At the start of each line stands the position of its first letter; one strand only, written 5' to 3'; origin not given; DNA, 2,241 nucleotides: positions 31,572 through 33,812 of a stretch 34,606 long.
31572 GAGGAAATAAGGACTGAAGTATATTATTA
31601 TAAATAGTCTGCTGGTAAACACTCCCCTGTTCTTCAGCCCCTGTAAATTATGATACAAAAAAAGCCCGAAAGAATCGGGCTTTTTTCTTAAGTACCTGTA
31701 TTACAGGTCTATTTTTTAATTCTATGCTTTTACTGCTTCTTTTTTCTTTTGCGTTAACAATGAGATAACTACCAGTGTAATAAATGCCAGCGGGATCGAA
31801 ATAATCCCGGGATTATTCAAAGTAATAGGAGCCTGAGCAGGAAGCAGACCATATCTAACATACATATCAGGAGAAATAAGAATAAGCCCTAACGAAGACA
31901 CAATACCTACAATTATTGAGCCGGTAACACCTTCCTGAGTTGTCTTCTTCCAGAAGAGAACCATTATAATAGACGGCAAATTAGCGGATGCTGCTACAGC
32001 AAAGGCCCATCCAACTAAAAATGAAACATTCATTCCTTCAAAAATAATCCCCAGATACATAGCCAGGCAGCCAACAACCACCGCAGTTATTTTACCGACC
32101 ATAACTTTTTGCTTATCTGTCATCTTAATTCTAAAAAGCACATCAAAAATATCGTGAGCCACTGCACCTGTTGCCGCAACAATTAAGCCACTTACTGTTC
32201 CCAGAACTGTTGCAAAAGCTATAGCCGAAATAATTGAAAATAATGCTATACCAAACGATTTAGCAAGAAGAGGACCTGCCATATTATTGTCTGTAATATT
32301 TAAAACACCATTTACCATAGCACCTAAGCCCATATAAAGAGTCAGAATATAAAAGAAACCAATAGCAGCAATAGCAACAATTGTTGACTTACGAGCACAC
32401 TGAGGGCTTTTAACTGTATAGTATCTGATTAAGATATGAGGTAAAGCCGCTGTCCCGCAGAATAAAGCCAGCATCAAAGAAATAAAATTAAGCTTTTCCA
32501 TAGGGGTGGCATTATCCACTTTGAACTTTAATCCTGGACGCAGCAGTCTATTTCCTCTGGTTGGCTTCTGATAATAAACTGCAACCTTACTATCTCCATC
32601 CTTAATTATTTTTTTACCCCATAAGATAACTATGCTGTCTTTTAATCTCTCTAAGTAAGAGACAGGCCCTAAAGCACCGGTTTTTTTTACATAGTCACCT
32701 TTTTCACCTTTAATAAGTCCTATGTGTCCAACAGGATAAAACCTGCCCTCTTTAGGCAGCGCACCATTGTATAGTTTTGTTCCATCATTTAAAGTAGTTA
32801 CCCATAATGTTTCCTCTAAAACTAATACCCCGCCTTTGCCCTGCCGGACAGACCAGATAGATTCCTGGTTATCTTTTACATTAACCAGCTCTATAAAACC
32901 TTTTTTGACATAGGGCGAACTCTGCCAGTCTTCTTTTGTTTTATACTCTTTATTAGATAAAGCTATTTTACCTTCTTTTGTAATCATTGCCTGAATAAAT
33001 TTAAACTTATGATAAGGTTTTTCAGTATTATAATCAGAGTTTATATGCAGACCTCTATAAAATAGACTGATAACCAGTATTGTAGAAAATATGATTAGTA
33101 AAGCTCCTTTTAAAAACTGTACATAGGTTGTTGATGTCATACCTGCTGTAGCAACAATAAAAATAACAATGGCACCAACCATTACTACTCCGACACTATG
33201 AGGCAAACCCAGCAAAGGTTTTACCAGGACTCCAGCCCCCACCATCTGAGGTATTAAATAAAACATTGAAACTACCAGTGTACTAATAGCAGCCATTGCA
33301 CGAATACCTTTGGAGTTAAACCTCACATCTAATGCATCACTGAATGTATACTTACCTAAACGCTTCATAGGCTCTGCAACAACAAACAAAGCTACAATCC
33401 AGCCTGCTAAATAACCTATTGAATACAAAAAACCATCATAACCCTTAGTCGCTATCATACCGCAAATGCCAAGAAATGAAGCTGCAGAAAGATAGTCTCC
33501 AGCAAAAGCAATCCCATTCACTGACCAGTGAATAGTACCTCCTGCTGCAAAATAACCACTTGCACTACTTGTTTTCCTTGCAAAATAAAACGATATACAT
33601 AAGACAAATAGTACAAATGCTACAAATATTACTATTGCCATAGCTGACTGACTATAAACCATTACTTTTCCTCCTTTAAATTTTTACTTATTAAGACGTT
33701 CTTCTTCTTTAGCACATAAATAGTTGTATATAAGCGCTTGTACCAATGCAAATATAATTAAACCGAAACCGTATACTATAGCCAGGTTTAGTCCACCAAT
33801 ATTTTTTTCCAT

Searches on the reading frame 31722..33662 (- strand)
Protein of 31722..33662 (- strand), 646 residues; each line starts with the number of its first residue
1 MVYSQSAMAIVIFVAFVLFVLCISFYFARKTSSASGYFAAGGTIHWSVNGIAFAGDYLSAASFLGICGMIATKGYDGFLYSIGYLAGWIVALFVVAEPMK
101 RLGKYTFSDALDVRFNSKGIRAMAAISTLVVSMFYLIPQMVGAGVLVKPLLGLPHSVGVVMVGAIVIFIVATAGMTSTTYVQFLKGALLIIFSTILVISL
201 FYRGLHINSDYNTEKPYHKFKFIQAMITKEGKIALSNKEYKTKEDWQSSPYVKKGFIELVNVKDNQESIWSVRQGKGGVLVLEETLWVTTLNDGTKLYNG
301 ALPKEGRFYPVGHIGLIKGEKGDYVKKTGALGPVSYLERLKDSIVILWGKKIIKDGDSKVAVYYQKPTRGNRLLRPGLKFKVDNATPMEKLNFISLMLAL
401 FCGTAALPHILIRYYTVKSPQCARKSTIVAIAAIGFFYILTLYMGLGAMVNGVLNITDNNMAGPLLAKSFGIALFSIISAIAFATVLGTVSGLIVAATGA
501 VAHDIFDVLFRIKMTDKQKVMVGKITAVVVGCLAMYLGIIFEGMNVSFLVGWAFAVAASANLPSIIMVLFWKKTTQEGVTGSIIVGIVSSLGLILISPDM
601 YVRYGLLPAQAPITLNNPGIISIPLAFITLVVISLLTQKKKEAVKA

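Call 17: search_protein_families(library=pfam, proteins=[window:31722-33662:-], max_evalue=0.001)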
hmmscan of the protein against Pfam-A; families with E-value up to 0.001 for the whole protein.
window:31722-33662:- (646 aa): 1 family
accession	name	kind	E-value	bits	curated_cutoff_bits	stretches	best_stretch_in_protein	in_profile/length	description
PF00474.23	SSF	-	1.4e-69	235.4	22.8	2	37-202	1-167/406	Sodium:solute symporter family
